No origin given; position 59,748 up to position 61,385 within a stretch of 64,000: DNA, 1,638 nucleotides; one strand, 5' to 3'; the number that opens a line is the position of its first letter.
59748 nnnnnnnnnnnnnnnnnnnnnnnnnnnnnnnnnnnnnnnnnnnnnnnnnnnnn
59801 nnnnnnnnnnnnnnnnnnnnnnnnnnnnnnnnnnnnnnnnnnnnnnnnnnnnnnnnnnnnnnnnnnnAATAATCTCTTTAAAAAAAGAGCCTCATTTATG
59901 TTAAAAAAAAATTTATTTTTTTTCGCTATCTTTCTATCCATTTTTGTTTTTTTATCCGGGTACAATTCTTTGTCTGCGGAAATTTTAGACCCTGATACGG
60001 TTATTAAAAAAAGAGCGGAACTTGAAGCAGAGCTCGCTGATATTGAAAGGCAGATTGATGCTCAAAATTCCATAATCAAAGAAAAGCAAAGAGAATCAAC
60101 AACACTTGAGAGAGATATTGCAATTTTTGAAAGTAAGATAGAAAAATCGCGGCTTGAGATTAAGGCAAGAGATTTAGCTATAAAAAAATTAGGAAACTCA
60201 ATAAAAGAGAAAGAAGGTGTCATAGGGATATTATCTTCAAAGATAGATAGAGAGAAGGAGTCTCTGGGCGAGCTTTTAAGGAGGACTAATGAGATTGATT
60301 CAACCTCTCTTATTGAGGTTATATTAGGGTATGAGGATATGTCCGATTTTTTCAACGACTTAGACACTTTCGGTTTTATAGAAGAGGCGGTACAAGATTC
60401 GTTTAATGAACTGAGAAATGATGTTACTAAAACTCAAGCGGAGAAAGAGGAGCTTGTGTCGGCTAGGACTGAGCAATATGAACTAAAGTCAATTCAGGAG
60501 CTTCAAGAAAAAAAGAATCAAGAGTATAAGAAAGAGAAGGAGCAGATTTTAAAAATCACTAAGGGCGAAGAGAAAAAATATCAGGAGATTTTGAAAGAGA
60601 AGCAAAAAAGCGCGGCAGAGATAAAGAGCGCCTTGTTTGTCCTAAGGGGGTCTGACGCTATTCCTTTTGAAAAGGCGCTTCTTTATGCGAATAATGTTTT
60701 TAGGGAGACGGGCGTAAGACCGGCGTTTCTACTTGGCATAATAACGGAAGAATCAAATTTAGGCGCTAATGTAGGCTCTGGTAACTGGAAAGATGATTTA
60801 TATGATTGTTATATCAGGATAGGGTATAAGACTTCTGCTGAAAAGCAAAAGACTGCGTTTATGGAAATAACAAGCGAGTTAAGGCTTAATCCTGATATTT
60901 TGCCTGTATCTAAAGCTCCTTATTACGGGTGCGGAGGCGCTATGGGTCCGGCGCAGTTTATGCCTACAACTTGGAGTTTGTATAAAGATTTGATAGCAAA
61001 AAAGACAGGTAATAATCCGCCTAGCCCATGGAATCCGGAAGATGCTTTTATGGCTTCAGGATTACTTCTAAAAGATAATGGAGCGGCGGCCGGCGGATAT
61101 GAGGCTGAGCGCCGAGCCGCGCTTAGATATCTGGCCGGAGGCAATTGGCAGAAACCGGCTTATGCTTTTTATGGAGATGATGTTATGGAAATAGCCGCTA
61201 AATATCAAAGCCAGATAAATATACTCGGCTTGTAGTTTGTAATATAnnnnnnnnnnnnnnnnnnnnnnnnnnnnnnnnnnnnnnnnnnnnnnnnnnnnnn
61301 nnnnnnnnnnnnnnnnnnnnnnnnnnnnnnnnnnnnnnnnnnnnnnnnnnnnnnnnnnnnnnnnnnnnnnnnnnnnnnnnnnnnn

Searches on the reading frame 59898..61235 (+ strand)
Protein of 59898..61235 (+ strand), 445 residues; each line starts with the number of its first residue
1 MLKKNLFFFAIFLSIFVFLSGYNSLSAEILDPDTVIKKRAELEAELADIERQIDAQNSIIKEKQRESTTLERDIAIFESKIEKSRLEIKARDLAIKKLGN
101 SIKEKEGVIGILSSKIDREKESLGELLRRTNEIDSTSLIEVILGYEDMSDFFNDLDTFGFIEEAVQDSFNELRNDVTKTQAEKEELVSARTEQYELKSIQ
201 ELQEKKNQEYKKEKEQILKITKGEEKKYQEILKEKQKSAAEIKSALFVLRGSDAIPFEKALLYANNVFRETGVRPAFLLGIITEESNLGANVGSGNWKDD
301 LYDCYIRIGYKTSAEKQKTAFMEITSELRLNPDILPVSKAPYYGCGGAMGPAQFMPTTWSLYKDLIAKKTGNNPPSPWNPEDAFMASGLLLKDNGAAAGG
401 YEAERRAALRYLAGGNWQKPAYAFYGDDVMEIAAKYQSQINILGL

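Call 11: search_protein_families(library=phrogs, proteins=[window:59898-61235:+], max_evalue=0.001)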
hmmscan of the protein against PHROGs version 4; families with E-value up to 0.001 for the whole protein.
window:59898-61235:+ (445 aa): 1 family
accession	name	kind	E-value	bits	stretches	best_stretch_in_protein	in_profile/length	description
phrog_342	-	head and packaging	0.00065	18.8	0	347-436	52-142/1235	internal virion protein with endolysin domain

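Call 88: search_protein_families(library=pfam, proteins=[window:59898-61235:+], max_evalue=0.001)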
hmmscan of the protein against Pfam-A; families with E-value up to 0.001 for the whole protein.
window:59898-61235:+ (445 aa): 1 family
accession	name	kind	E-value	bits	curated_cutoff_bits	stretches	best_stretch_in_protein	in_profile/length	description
PF13406.11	SLT_2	-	1.2e-09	38.3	24.3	1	265-408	78-216/292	Transglycosylase SLT domain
